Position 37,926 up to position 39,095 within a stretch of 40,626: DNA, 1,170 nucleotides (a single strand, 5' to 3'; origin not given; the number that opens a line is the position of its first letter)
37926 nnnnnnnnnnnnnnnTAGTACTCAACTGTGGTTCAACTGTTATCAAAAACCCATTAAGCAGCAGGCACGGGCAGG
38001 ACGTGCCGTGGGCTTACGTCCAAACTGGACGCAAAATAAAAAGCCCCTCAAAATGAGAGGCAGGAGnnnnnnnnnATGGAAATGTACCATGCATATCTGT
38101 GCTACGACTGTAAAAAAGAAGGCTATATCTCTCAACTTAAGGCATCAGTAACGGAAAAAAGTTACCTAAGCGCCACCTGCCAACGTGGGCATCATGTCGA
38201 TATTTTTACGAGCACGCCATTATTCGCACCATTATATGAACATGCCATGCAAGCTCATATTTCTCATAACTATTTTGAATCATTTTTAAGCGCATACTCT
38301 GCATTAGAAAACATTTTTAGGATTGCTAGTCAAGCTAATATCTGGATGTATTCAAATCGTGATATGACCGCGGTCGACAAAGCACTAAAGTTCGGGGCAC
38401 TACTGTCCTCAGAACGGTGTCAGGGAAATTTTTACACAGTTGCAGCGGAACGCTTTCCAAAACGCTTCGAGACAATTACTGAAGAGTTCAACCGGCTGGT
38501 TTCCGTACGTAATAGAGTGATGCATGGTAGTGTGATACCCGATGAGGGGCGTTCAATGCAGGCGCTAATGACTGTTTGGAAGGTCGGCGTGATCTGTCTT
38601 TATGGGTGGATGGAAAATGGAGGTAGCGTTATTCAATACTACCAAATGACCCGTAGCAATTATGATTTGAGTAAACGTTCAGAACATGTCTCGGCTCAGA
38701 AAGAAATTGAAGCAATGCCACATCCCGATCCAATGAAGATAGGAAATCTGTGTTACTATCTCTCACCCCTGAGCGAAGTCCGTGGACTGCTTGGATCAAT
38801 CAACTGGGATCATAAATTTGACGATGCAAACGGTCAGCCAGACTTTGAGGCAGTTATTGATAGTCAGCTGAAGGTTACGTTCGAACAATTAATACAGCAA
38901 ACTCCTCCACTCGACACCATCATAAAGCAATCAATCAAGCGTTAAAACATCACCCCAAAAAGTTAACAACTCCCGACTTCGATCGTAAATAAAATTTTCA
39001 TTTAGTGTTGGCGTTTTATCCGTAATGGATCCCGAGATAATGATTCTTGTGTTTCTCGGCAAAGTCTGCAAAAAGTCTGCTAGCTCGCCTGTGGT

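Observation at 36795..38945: cI-linked orphan hsdS followed by a zinc-ribbon/HEPN-motif gene, with no hsdM or hsdR in the element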

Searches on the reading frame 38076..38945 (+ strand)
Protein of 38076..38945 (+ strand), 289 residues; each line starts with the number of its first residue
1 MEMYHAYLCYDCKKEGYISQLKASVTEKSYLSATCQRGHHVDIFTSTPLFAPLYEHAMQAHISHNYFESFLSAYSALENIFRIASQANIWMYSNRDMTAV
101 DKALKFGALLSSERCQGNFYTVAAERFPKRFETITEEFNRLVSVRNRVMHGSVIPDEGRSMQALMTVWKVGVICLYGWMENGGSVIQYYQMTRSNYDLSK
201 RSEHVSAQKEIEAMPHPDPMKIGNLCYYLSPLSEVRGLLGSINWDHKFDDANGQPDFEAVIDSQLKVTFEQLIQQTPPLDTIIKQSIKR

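Call 3: search_protein_families(library=pfam, proteins=[window:38076-38945:+], max_evalue=0.1)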
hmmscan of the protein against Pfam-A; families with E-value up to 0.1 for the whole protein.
window:38076-38945:+ (289 aa): 1 family
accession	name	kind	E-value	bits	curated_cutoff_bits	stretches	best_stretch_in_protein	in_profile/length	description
PF24633.1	DUF7630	-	0.094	13.3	27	0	3-22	19-37/45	Domain of unknown function (DUF7630)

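Call 4: search_protein_families(library=padloc, proteins=[window:38076-38945:+], max_evalue=0.1)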
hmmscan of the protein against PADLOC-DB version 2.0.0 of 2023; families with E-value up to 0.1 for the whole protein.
window:38076-38945:+ (289 aa): 0 families

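Call 5: search_protein_families(library=ncbifam, proteins=[window:38076-38945:+], max_evalue=0.1)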
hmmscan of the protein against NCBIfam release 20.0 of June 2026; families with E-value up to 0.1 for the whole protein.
window:38076-38945:+ (289 aa): 0 families

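Call 6: search_protein_families(library=phrogs, proteins=[window:38076-38945:+], max_evalue=0.1)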
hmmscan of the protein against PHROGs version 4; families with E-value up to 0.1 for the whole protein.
window:38076-38945:+ (289 aa): 1 family
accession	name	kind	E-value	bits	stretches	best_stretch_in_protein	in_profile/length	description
phrog_19381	-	unknown function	8.5e-23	82.2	1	7-167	5-163/264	-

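Call 10: search_dna_similar(query=window:38076-38945:+, collection=phages, mode=protein, max_rows=40, max_evalue=0.001)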
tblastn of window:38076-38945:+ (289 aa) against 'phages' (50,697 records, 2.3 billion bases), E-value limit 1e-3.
Records with a match: 3; places in all: 3; records where one place covers at least 80% of the query: 0.
Best place of each record, by identity: <60% 3.
By first word of the organism name: Lacticaseibacillus 2; Lactobacillus 1.
By host as written in the record: Lacticaseibacillus rhamnosus LMG 23551 1; Lactobacillus paracasei 1; Lacticaseibacillus rhamnosus LMG 23327 1.
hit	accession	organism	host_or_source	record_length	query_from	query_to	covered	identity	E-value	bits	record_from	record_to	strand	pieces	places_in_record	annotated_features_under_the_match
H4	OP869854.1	Lacticaseibacillus phage R26.26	Lacticaseibacillus rhamnosus LMG 23551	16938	8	204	68%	30.0%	2e-18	91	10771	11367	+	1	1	hypothetical protein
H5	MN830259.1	Lactobacillus phage JNU_P10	Lactobacillus paracasei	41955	8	204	68%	30.0%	2e-18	91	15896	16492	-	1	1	hypothetical protein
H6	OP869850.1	Lacticaseibacillus phage R24.2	Lacticaseibacillus rhamnosus LMG 23327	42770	8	204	68%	30.0%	2e-18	91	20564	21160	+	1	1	hypothetical protein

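Call 11: get_annotated_region(hit=H5, flank=5000)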
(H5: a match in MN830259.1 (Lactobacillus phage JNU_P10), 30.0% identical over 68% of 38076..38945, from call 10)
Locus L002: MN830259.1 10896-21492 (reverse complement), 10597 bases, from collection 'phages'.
description: Lactobacillus phage JNU_P10, complete genome.
organism: Lactobacillus phage JNU_P10 (NCBI taxid 2686380)
taxonomy: Viruses; Duplodnaviria; Heunggongvirae; Uroviricota; Caudoviricetes; Pleetrevirus
host: Lactobacillus paracasei; source: -; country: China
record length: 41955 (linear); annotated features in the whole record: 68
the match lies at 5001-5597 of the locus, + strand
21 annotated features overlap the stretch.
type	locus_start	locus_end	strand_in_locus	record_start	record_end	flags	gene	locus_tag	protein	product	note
CDS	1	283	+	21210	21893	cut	-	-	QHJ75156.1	hypothetical protein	JNU_P10_GM000031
CDS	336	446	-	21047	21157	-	-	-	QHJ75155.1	hypothetical protein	JNU_P10_GM000030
CDS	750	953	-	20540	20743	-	-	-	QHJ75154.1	hypothetical protein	JNU_P10_GM000029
CDS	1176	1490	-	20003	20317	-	-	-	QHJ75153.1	hypothetical protein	JNU_P10_GM000028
CDS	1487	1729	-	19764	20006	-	-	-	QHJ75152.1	helix-turn-helix domain-containing protein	JNU_P10_GM000027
CDS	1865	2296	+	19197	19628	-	-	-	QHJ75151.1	transcriptional regulator, Cro/CI family protein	JNU_P10_GM000026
CDS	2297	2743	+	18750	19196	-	-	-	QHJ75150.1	hypothetical protein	JNU_P10_GM000025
CDS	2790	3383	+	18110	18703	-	-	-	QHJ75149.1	hypothetical protein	JNU_P10_GM000024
CDS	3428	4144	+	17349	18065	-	-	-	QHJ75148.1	hypothetical protein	JNU_P10_GM000023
CDS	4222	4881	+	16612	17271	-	-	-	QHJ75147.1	hypothetical protein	JNU_P10_GM000022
CDS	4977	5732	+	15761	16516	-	-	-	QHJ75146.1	hypothetical protein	JNU_P10_GM000021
CDS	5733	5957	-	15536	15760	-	-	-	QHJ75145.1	hypothetical protein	JNU_P10_GM000020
CDS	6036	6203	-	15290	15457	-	-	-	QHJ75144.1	hypothetical protein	JNU_P10_GM000019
CDS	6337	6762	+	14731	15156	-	-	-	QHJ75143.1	hypothetical protein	JNU_P10_GM000018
CDS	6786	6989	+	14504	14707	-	-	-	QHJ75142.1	hypothetical protein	JNU_P10_GM000017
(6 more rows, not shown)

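Call 12: get_annotated_region(hit=H6, flank=5000)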
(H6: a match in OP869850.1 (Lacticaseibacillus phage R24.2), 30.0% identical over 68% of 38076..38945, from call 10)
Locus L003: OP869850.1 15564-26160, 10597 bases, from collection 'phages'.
description: Lacticaseibacillus phage R24.2, complete genome.
organism: Lacticaseibacillus phage R24.2 (NCBI taxid 3017305)
taxonomy: Viruses; Duplodnaviria; Heunggongvirae; Uroviricota; Caudoviricetes; Pleetrevirus
host: Lacticaseibacillus rhamnosus LMG 23327; source: -; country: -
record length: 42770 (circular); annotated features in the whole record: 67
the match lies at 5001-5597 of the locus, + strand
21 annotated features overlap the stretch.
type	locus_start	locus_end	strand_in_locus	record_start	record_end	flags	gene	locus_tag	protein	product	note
CDS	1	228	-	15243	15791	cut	-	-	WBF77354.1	hypothetical protein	-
CDS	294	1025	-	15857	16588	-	-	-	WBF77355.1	hypothetical protein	-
CDS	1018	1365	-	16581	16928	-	-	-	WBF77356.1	hypothetical protein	-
CDS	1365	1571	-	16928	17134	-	-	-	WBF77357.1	hypothetical protein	-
CDS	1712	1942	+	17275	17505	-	-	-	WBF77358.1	hypothetical protein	-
CDS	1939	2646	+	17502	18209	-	-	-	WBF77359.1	hypothetical protein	-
CDS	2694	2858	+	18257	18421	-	-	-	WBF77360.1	hypothetical protein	-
CDS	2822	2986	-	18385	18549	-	-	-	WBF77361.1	hypothetical protein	-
CDS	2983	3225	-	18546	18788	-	-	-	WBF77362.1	hypothetical protein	-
CDS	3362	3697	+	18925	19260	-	-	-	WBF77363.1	hypothetical protein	-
CDS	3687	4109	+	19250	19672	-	-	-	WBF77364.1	hypothetical protein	-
CDS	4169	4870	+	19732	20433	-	-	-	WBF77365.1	hypothetical protein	-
CDS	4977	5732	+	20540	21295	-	-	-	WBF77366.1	hypothetical protein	-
CDS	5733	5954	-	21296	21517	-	-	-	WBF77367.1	hypothetical protein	-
CDS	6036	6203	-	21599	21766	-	-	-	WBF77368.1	hypothetical protein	-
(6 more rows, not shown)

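Call 14: find_homologous_proteins(query=window:38076-38945:+)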
Query window:38076-38945:+ (289 aa): 3 proteins with E <= 0.001 among 514 candidates.
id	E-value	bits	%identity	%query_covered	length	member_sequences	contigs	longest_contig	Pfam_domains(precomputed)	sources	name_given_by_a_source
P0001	2.0e-188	642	96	100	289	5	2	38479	-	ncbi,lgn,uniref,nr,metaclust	ncbi:hypothetical protein [Lacticaseibacillus nasuensis]|uniref:Uncharacterized protein n=2 Tax=Lact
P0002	7.1e-165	565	85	100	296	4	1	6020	-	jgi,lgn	jgi:hypothetical protein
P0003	2.0e-142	491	73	100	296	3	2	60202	-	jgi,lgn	jgi:hypothetical protein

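Call 17: find_encoding_contigs(protein=P0001, flank=6000, max_places=4)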
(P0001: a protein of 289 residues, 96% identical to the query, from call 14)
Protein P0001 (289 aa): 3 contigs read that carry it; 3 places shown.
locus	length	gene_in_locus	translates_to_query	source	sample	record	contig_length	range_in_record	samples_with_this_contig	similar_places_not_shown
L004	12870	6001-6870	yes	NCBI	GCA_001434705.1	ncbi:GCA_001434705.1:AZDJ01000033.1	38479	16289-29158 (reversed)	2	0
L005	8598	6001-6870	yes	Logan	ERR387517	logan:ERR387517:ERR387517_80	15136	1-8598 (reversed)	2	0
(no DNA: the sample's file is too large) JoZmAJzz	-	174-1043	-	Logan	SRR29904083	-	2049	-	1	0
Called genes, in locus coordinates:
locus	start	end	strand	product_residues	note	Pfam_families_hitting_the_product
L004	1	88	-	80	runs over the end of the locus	-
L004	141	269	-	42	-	-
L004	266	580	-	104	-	PF05595:DUF771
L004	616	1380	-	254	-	PF02498:Bro-N, PF03374:ANT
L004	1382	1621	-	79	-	PF12844:HTH_19 (weak), PF01381:HTH_3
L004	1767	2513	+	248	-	PF01381:HTH_3, PF00717:Peptidase_S24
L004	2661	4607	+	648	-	PF02384:N6_Mtase, PF01170:UPF0020 (weak), PF20473:MmeI_Mtase (weak), PF07669:Eco57I (faint)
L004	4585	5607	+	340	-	PF01420:Methylase_S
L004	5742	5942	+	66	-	-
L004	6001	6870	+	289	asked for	-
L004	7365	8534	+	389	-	PF00589:Phage_integrase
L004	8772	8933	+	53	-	-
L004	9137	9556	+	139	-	-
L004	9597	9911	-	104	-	PF06124:DUF960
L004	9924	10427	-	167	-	PF04073:tRNA_edit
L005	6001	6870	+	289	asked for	-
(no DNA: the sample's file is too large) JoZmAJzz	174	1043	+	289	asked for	-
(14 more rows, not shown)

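Call 18: find_encoding_contigs(protein=P0003, flank=6000, max_places=4)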
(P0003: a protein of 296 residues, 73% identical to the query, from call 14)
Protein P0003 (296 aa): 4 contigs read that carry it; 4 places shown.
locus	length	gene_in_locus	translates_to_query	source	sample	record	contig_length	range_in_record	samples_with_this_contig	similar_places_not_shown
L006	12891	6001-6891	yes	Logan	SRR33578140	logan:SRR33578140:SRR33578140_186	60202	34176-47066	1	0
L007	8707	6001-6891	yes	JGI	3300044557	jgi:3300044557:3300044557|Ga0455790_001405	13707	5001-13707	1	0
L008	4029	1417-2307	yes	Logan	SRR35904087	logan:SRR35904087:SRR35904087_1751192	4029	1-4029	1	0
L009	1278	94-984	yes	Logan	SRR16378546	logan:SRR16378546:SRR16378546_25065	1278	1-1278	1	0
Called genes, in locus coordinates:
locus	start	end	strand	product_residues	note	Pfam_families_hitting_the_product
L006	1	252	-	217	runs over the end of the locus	PF13479:AAA_24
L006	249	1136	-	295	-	PF07083:DUF1351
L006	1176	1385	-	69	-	-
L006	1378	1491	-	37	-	-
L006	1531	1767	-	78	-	-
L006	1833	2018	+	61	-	-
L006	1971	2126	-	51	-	-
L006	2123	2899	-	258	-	PF02498:Bro-N, PF03374:ANT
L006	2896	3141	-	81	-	-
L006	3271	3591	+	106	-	PF12844:HTH_19 (weak), PF13560:HTH_31 (weak), PF01381:HTH_3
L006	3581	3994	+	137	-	-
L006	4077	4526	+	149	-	-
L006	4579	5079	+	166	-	PF18181:SLATT_1, PF14015:DUF4231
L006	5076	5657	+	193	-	PF08937:ThsB_TIR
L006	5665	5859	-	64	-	PF14083:PGDYG (weak)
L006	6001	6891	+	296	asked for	-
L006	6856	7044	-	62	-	-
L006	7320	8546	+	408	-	PF14657:Arm-DNA-bind_4 (weak), PF14659:Phage_int_SAM_3, PF00589:Phage_integrase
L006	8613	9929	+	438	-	PF08239:SH3_3, PF06347:SH3_4, PF08239:SH3_3, PF18348:SH3_16 (weak), PF01520:Amidase_3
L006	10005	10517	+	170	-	PF05656:DUF805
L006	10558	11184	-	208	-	PF00702:Hydrolase, PF13419:HAD_2, PF13242:Hydrolase_like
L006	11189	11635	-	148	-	PF02580:Tyr_Deacylase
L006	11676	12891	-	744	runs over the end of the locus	PF13328:HD_4, PF01966:HD, PF04607:RelA_SpoT, PF02824:TGS, PF19296:RelA_AH, PF28438:RelA_RIS, PF13291:ACT_4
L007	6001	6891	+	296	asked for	-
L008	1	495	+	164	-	?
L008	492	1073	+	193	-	PF08937:ThsB_TIR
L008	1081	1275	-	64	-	PF14083:PGDYG (weak)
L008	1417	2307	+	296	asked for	-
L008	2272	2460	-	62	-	-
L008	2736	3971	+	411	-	PF14657:Arm-DNA-bind_4 (weak), PF14659:Phage_int_SAM_3, PF00589:Phage_integrase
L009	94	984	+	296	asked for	-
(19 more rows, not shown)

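Call 19: find_encoding_contigs(protein=P0002, flank=6000, max_places=4)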
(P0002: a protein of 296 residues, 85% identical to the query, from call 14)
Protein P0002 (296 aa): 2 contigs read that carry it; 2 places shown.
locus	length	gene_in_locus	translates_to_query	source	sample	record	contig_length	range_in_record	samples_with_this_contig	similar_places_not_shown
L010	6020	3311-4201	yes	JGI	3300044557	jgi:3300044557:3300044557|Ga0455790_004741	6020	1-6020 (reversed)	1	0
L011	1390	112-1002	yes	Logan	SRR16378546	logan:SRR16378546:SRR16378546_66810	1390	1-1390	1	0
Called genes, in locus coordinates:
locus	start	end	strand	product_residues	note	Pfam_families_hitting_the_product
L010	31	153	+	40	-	-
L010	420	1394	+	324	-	PF07751:Abi_2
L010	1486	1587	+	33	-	-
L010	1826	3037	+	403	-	PF01420:Methylase_S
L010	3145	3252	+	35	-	-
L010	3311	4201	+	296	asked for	-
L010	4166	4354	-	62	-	-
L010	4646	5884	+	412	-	PF14659:Phage_int_SAM_3, PF00589:Phage_integrase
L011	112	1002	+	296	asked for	-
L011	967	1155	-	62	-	-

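Call 22: search_protein_representatives(alignment_id=A1)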
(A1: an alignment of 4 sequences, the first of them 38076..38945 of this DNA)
Query: 4 sequences, 296 profile positions. Proteins with E-value up to 0.001 (for the whole library): 46; up to 1e-10: 8; up to 1e-30: 1. The best 46 are listed.
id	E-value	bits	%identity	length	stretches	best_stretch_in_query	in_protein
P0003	2.0e-187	637.8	-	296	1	1-296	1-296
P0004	2.9e-30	121.8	-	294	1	4-164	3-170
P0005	3.2e-21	92.1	-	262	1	4-187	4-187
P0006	2.5e-18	82.6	-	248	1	9-199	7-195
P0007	4.6e-18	81.8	-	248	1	8-183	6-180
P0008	8.2e-16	74.4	-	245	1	6-206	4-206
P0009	2.6e-11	59.6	-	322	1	19-189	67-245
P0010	6.5e-11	58.3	-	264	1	5-168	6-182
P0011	2.9e-10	56.1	-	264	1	12-169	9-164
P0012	3.8e-10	55.7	-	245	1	6-160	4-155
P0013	4.0e-10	55.7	-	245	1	3-182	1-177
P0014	8.4e-10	54.6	-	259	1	9-181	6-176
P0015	1.8e-08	50.2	-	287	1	25-178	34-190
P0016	2.4e-08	49.8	-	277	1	8-162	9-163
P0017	6.5e-08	48.4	-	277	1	18-179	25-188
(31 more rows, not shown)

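Call 26: search_protein_families(library=pfam, alignment_id=A2, max_evalue=0.05)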
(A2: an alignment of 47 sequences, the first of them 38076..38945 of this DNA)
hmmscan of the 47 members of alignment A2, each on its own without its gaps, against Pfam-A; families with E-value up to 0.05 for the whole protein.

A. member 1, window:38076-38945:+ (289 aa): 0 families

B. families by the number of members that match (of 47 scanned): 13 families
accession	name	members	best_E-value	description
PF18735.6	HEPN_RiboL-PSP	10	2.1e-05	RiboL-PSP-HEPN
PF14162.11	YozD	2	0.025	YozD-like protein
PF18730.6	HEPN_Cthe2314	1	0.00013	Cthe_2314-like HEPN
PF13643.11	DUF4145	1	0.00099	Domain of unknown function (DUF4145)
PF21207.3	GLOD4_N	1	0.0075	Glyoxalase domain-containing protein 4, N-terminal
PF07719.23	TPR_2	1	0.013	Tetratricopeptide repeat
PF25556.1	SET_TTL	1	0.018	Tubulin tyrosine ligase SET-like domain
PF17978.7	zf-RING_14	1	0.019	RING/Ubox like zinc-binding domain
PF18739.6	HEPN_Apea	1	0.024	Apea-like HEPN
PF23454.1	Zn_ribbon_Brz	1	0.024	Transcriptional regulator Brz zinc beta ribbon domain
PF15112.11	DUF4559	1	0.043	Domain of unknown function (DUF4559)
PF17799.7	RRM_Rrp7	1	0.045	Rrp7 RRM-like N-terminal domain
PF13424.12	TPR_12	1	0.046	Tetratricopeptide repeat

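Call 27: search_solved_structures(query=A2, max_evalue=10)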
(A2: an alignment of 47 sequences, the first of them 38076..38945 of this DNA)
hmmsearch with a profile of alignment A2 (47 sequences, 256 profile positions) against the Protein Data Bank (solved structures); distinct sequences matched with E-value up to 10: 2.
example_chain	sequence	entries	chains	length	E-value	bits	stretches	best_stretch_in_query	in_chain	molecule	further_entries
8k0e_B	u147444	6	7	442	0.024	17.5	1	48-105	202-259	Cartilage-associated protein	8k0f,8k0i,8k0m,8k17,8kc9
5cwp_A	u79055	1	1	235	1.6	11.5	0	151-182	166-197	Designed helical repeat protein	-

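Call 31: find_related_loci(query=A3, collection=genome_contigs, flank=8000)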
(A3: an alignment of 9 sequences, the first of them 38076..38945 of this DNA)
Query A3 (289 aa) in genome_contigs; peptide patterns used: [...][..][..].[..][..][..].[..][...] (x = any residue, [..] = any of these).
49 stretches matched a pattern; 1 encode a relative of the query (tblastn E <= 1e-3); 1 distinct loci.
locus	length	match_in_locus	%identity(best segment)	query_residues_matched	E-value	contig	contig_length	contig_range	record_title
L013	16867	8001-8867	96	1-289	0e+0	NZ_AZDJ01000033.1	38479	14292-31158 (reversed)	Lacticaseibacillus nasuensis JCM 17158 NODE_126, whole genome shotgun sequence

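Call 32: find_related_loci(query=A3, collection=viral_contigs, flank=8000)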
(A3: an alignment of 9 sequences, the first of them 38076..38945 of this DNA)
Query A3 (289 aa) in viral_contigs; peptide patterns used: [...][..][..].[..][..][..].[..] (x = any residue, [..] = any of these).
39 stretches matched a pattern; 16 encode a relative of the query (tblastn E <= 1e-3); 16 distinct loci.
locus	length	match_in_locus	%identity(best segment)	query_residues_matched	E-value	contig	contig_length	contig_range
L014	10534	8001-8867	96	1-289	0e+0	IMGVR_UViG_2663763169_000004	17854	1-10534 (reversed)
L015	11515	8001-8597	30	8-204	2e-22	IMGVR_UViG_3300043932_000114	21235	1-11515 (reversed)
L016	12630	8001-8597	30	8-204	2e-22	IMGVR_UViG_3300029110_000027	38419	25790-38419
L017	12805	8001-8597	30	8-204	2e-22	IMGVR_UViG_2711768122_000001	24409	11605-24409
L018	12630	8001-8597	30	8-204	2e-22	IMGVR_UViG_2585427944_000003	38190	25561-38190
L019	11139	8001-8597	30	8-204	2e-22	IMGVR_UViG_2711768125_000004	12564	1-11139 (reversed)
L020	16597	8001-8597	30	8-204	2e-22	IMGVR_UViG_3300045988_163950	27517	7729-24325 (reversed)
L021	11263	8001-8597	30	8-204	2e-22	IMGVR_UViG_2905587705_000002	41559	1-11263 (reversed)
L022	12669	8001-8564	30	8-197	9e-22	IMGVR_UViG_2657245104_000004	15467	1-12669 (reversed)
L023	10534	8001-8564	30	8-197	1e-21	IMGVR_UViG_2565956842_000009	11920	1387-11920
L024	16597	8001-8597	28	8-204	1e-20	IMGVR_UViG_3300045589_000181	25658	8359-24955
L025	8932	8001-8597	28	8-204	1e-20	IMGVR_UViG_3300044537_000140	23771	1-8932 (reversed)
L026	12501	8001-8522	30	9-183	1e-20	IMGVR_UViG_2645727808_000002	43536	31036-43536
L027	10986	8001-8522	30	9-183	1e-20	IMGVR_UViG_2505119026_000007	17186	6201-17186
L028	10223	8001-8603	28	8-206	9e-16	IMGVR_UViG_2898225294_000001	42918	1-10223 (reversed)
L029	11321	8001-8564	30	8-197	2e-21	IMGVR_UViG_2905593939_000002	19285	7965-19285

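Call 37: predict_structure(alignment_id=A2)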
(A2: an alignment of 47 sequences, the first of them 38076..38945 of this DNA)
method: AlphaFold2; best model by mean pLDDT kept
length: 289 residues; sequences in the alignment: 47
mean_pLDDT: 81.5   pTM: 0.80
mean pLDDT of the five models: 81.5, 80.6, 80.2, 79.5, 77.9
residues with pLDDT >= 90: 136; 70-90: 101; 50-70: 17; < 50: 35
segments of 3 or more residues with pLDDT < 50: 207-240
pLDDT, mean of each block of 10 residues (from residue 1): 77 87 82 88 83 91 96 95 95 96 89 91 95 93 94 97 96 88 85 88 54 35 30 40 74 88 92 82 62
secondary structure, 60 per line:
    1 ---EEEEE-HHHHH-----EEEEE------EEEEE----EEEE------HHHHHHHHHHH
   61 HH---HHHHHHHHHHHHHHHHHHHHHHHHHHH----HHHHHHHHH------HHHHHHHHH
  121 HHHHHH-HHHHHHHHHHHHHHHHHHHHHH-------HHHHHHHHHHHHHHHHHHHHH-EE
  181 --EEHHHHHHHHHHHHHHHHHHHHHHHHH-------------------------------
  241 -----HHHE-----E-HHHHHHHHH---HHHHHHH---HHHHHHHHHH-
elements in order: E4-8 H10-14 E20-24 E31-35 E40-43 H50-62 H66-92 H97-105 H112-126 H128-149 H157-177 H185-209 H257-265 H269-275 H279-288

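Call 40: fold_search(model_id=the predicted structure, library=pdb)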
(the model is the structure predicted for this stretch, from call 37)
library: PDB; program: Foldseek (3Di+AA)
matches with E <= 10: 316; with E <= 0.001: 0
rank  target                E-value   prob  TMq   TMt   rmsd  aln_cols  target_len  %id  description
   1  7wgu_A                1.3e-01  0.08  0.12  0.10  23.9       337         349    9  Crystal structure of metal-binding protein EfeO from Escherichia coli (released 2022-12-14)
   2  7tve_D                5.6e-01  0.06  0.11  0.08  25.4       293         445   11  ATP and DNA bound SMC5/6 core complex (released 2022-06-22)
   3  7ysx_B                6.2e-01  0.06  0.15  0.14  15.6       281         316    8  Crystal structure of PDE4D complexed with licoisoflavone A (released 2023-07-12)
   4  2q00_B                6.5e-01  0.92  0.32  0.68   3.9       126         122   13  Crystal structure of the P95883_SULSO protein from Sulfolobus solfataricus. NESG target SsR10. (released 2007-05-29)
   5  9ims_A                1.2e+00  0.18  0.19  0.19  13.8       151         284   12  Crystal structure of C45 isoprenyl diphosphate synthase Rv0562 variant D98R/D223R from Mycobacterium tuberculosis (released 2025-07-09)
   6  8q25_D                1.2e+00  0.02  0.11  0.09  21.3       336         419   10  Outward-facing, open1 proteoliposome complex I at 2.8 A, after deactivation treatment. Initially purified in LMNG. (released 2024-06-05)
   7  5c29_A                1.4e+00  0.05  0.15  0.15  16.1       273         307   11  PDE10 complexed with 6-chloro-2-cyclopropyl-5-methyl-N-propyl-pyrimidin-4-amine (released 2015-09-30)
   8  2ouy_B                1.4e+00  0.05  0.15  0.15  16.0       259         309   11  crystal structure of pde10a2 mutant D564A in complex with cAMP. (released 2007-03-20)
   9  9qvl                  1.6e+00  0.08  0.17  0.16  19.6       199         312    7  Crystal structure of the CtaG_C11A variant from Ruminiclostridium cellulolyticum (P2(1)2(1)2(1)-small) (released 2025-10-01)
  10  5dh4_A                1.7e+00  0.05  0.16  0.15  15.3       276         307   11  PDE10 complexed with 5-chloro-N-[(2,4-dimethylthiazol-5-yl)methyl]pyrazolo[1,5-a]pyrimidin-7-amine (released 2016-01-27)
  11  6kze_A                1.7e+00  0.04  0.15  0.15  15.7       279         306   11  The crystal structue of PDE10A complexed with 4d (released 2020-09-30)
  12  5y4c                  1.8e+00  0.04  0.12  0.14  20.0       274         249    8  Crystal structure of EfeO-like protein Algp7 in complex with a metal ion (released 2017-10-04)
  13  4akk_B                1.9e+00  0.16  0.19  0.16  16.3       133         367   14  Structure of the NasR transcription antiterminator (released 2012-06-20)
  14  9qvj_A                1.9e+00  0.09  0.17  0.16  18.7       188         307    6  Crystal structure of CtaG from Ruminiclostridium cellulolyticum (P2(1)-medium) (released 2025-10-01)
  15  9k8b                  1.9e+00  0.04  0.13  0.15  22.1       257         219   13  Cryo-EM structure of monomer of designed zinc-induced tetrahedron Cage-t32-Zn1-HEHE-34 (released 2025-10-29)
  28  2q00_A                2.6e+00  0.35  0.27  0.56   5.7       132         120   15  Crystal structure of the P95883_SULSO protein from Sulfolobus solfataricus. NESG target SsR10. (released 2007-05-29)
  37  9bj7_C                2.8e+00  0.21  0.28  0.44  10.5       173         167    9  Crystal structure of the N-terminal truncated AbiV (residues 24-201) (released 2025-08-13)
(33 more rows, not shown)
